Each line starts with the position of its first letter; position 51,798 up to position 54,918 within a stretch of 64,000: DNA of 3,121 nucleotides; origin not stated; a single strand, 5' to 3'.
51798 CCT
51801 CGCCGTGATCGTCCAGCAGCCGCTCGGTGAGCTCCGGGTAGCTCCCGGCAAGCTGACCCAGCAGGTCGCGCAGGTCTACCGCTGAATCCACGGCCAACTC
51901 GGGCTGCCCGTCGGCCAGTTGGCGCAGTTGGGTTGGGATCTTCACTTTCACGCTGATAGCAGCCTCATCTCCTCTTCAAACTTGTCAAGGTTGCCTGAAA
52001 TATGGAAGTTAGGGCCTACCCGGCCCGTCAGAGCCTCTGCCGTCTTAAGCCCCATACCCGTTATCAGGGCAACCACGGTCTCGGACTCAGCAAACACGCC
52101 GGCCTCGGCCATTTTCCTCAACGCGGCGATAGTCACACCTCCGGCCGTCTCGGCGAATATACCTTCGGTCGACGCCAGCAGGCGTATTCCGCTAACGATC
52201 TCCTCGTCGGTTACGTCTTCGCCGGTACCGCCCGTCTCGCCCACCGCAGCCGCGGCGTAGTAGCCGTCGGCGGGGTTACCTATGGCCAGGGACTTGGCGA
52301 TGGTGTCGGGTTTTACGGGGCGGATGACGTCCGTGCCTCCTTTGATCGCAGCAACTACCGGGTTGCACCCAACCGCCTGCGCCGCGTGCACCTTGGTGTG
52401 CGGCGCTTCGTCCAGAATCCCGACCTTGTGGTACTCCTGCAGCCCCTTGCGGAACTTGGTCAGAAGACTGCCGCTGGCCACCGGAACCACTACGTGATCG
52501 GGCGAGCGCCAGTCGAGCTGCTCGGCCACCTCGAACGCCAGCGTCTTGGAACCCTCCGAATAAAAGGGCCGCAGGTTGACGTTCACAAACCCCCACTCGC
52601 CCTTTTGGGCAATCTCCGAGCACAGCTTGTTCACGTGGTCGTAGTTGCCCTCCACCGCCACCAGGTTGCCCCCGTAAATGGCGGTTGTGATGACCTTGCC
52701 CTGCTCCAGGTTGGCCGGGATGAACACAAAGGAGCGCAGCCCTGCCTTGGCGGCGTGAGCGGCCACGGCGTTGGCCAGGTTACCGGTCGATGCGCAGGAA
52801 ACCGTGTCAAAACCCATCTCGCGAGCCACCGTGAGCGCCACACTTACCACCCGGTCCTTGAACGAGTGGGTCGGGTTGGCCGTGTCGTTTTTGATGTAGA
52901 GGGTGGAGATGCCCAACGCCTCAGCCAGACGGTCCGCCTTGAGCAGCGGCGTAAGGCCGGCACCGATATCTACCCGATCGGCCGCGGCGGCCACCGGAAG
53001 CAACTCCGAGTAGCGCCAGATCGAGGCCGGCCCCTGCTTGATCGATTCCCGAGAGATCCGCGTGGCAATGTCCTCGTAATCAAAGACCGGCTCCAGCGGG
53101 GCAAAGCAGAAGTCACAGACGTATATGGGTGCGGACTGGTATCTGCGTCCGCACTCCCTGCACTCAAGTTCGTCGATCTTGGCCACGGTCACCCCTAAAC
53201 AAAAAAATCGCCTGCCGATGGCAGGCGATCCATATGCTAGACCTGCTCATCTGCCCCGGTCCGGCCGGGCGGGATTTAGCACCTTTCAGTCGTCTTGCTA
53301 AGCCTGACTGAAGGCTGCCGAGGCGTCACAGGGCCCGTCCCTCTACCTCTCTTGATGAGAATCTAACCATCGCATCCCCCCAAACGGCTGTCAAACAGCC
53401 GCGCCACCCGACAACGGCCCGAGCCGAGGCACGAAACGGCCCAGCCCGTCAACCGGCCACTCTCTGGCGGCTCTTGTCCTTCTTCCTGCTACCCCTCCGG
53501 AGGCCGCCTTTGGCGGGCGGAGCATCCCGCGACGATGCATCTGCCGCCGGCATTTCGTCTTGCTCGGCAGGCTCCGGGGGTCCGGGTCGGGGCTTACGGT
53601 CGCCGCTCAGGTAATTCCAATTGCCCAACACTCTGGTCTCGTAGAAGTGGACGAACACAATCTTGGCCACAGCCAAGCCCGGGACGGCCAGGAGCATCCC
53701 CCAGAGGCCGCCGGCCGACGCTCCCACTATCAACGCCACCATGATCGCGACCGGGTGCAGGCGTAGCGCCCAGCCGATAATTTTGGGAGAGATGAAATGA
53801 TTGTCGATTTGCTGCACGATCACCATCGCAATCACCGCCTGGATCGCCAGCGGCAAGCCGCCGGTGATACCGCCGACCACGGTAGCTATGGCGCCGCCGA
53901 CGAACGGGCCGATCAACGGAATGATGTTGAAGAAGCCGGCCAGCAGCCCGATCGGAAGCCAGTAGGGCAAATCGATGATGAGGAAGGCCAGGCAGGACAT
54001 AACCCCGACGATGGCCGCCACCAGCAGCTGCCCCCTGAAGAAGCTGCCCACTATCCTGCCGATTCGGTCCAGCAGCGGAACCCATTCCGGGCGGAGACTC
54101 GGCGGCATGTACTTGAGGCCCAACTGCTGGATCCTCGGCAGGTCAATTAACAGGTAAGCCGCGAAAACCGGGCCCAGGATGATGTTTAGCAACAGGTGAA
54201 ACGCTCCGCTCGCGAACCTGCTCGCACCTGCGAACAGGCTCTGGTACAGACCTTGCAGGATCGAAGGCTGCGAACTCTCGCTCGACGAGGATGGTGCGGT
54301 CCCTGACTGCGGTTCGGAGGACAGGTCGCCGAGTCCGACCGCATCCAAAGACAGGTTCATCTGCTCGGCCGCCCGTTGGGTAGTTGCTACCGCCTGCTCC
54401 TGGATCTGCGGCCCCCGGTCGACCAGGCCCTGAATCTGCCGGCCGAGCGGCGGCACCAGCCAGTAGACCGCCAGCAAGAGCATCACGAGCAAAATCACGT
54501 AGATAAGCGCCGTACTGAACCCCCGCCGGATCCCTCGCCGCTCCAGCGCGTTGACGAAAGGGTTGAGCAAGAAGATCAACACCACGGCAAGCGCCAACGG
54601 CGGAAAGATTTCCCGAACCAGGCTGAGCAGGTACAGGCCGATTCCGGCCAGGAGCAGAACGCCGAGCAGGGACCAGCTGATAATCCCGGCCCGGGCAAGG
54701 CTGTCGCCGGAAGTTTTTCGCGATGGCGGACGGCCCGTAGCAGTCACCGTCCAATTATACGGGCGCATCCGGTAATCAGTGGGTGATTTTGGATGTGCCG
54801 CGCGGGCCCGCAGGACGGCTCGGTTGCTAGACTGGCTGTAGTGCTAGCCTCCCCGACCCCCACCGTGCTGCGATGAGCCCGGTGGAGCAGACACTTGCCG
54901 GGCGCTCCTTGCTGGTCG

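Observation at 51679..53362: SAM-I riboswitch drives a ThrC-like plus CysO-like gene pair: candidate MetM/MetO thiocarboxylate route to homocysteine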

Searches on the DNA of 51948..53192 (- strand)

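Call 26: search_rna_families(sources=[L002, L004, L006, L012, L023, L026, L037, L044, L045, L048, L056], threshold=gathering)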
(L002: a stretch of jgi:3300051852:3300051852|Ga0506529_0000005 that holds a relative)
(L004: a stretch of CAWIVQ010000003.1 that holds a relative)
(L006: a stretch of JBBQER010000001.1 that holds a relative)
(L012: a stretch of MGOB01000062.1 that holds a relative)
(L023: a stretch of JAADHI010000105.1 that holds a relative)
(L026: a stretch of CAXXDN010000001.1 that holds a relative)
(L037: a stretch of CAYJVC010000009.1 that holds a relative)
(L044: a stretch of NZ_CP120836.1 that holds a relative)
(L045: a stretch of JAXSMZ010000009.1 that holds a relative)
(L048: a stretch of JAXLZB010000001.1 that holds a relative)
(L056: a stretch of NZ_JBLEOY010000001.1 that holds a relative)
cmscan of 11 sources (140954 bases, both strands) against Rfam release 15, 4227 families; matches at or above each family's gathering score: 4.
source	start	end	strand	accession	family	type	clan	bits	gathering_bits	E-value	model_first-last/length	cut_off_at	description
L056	5790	5888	+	RF00162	SAM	Cis-reg; riboswitch;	CL00012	90.8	44.4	5e-20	1-108/108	no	SAM riboswitch aptamer (S box leader)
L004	5816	5928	+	RF00162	SAM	Cis-reg; riboswitch;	CL00012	67.8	44.4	2.5e-13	1-108/108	no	SAM riboswitch aptamer (S box leader)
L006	5762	5880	+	RF00162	SAM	Cis-reg; riboswitch;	CL00012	67.6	44.4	2.9e-13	1-108/108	no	SAM riboswitch aptamer (S box leader)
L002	2232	2305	+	RF00005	tRNA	Gene; tRNA;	CL00001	66.1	29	8e-12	1-71/71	no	tRNA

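Call 30: search_rna_families(sources=[L005, L013, L014, L022, L060, L021, L024, L028, L033, L053, L079, L032, L030, L051, L078, L031], threshold=gathering)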
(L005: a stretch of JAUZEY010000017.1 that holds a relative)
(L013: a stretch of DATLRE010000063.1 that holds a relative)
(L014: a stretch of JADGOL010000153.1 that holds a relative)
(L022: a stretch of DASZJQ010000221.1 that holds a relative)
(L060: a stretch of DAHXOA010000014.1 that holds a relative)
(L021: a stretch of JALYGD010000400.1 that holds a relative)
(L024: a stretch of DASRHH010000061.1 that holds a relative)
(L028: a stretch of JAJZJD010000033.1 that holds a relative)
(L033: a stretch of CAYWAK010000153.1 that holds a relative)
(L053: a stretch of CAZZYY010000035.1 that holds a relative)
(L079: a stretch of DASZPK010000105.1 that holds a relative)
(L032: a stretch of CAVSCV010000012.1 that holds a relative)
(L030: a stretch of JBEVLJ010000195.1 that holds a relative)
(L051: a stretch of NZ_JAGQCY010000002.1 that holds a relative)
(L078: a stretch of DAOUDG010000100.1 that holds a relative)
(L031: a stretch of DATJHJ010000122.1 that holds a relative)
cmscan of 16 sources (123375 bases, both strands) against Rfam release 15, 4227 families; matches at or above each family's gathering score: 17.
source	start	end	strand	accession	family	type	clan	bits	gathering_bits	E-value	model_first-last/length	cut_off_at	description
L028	4844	4948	+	RF00162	SAM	Cis-reg; riboswitch;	CL00012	93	44.4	1e-20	1-108/108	no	SAM riboswitch aptamer (S box leader)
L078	5789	5900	+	RF00162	SAM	Cis-reg; riboswitch;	CL00012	82.2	44.4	1.5e-17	1-108/108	no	SAM riboswitch aptamer (S box leader)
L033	1777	1975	+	RF00162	SAM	Cis-reg; riboswitch;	CL00012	76.5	44.4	6.3e-16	1-108/108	no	SAM riboswitch aptamer (S box leader)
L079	5751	5885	+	RF00162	SAM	Cis-reg; riboswitch;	CL00012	72.6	44.4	9e-15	1-108/108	no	SAM riboswitch aptamer (S box leader)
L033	3643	3715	+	RF00005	tRNA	Gene; tRNA;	CL00001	71.4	29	2.5e-13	1-71/71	no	tRNA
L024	2900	3012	+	RF00162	SAM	Cis-reg; riboswitch;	CL00012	70.8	44.4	3.1e-14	1-108/108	no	SAM riboswitch aptamer (S box leader)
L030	5806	5910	+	RF00162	SAM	Cis-reg; riboswitch;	CL00012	69.3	44.4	7.8e-14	1-108/108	no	SAM riboswitch aptamer (S box leader)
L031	722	795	-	RF00005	tRNA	Gene; tRNA;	CL00001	68.7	29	1.4e-12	1-71/71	no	tRNA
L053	1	133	+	RF00162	SAM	Cis-reg; riboswitch;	CL00012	67.6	44.4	2.5e-13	2-108/108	5'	SAM riboswitch aptamer (S box leader)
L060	1108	1208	+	RF00162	SAM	Cis-reg; riboswitch;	CL00012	67.4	44.4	2.9e-13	1-108/108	no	SAM riboswitch aptamer (S box leader)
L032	1538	1638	+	RF00162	SAM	Cis-reg; riboswitch;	CL00012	66.2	44.4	6.6e-13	1-108/108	no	SAM riboswitch aptamer (S box leader)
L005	1739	1840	+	RF00162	SAM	Cis-reg; riboswitch;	CL00012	65.5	44.4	1e-12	1-108/108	no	SAM riboswitch aptamer (S box leader)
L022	100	187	+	RF00162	SAM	Cis-reg; riboswitch;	CL00012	64.4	44.4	2.1e-12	1-108/108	no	SAM riboswitch aptamer (S box leader)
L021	822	955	+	RF00162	SAM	Cis-reg; riboswitch;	CL00012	56.6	44.4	3.9e-10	1-108/108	no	SAM riboswitch aptamer (S box leader)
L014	16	114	+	RF00162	SAM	Cis-reg; riboswitch;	CL00012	55.4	44.4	8.8e-10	1-108/108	no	SAM riboswitch aptamer (S box leader)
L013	1385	1500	+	RF00162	SAM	Cis-reg; riboswitch;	CL00012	52.3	44.4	7.3e-09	1-108/108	no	SAM riboswitch aptamer (S box leader)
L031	5879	5982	+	RF00162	SAM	Cis-reg; riboswitch;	CL00012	51.2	44.4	1.5e-08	1-108/108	no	SAM riboswitch aptamer (S box leader)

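Call 38: search_rna_families(source=L084, threshold=gathering, show_alignments=1)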
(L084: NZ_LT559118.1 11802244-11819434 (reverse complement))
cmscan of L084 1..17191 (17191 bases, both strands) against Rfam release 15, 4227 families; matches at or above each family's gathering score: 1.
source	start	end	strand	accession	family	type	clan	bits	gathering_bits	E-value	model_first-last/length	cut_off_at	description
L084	7816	7957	+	RF00162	SAM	Cis-reg; riboswitch;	CL00012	68.7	44.4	1.6e-14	1-108/108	no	SAM riboswitch aptamer (S box leader)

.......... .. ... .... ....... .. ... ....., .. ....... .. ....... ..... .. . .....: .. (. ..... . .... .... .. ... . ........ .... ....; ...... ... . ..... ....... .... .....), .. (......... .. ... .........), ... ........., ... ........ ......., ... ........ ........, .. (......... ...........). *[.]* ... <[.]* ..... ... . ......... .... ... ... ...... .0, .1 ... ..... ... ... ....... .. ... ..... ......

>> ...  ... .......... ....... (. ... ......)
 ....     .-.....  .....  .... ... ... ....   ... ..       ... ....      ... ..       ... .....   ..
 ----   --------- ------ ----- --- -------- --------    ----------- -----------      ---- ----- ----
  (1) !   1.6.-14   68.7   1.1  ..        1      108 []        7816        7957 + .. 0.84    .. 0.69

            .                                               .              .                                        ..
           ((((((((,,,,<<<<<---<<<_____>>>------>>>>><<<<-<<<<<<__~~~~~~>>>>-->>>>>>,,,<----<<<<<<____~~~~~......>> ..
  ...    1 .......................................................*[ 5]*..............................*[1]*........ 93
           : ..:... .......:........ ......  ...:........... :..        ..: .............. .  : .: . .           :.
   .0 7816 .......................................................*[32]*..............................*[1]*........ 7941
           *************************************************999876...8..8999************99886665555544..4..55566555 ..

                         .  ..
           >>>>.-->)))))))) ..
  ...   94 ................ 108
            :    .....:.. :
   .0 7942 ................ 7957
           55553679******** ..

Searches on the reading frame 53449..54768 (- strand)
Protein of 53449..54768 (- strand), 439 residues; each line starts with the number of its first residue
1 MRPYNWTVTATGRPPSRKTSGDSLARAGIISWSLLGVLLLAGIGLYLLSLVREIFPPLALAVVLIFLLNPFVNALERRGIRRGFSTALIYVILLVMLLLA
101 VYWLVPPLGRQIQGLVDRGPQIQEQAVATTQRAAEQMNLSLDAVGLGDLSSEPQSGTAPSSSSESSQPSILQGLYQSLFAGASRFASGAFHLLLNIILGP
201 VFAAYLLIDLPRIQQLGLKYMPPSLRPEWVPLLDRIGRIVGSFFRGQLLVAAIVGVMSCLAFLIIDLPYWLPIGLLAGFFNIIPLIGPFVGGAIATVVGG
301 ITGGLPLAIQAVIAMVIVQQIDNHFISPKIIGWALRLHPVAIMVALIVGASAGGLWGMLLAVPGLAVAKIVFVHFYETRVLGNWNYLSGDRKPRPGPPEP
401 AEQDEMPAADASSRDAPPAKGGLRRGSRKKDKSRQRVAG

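Call 4: search_protein_families(library=ncbifam, proteins=[window:53449-54768:-], max_evalue=0.001)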
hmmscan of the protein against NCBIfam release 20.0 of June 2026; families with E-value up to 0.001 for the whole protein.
window:53449-54768:- (439 aa): 3 families
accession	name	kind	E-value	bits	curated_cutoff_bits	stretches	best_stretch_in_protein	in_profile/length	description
TIGR02872.1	spore_ytvI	equivalog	4.8e-25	88.7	198.15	1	35-362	3-326/341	sporulation integral membrane protein YtvI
NF045801.1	efflux_ABUW_0982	equivalog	1.2e-22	80.4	675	1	36-377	8-345/392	chloramphenicol efflux transporter CxpE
NF008930.0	PRK12287.1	subfamily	9.9e-07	28.7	318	1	38-372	22-325/344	AI-2E family transporter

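Call 5: search_protein_families(library=pfam, proteins=[window:53449-54768:-], max_evalue=0.001)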
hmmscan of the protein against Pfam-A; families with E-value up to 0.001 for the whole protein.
window:53449-54768:- (439 aa): 1 family
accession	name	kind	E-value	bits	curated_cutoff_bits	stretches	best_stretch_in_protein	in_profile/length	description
PF01594.21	AI-2E_transport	-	8.4e-60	203.1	34.3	1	35-373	2-324/327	AI-2E family transporter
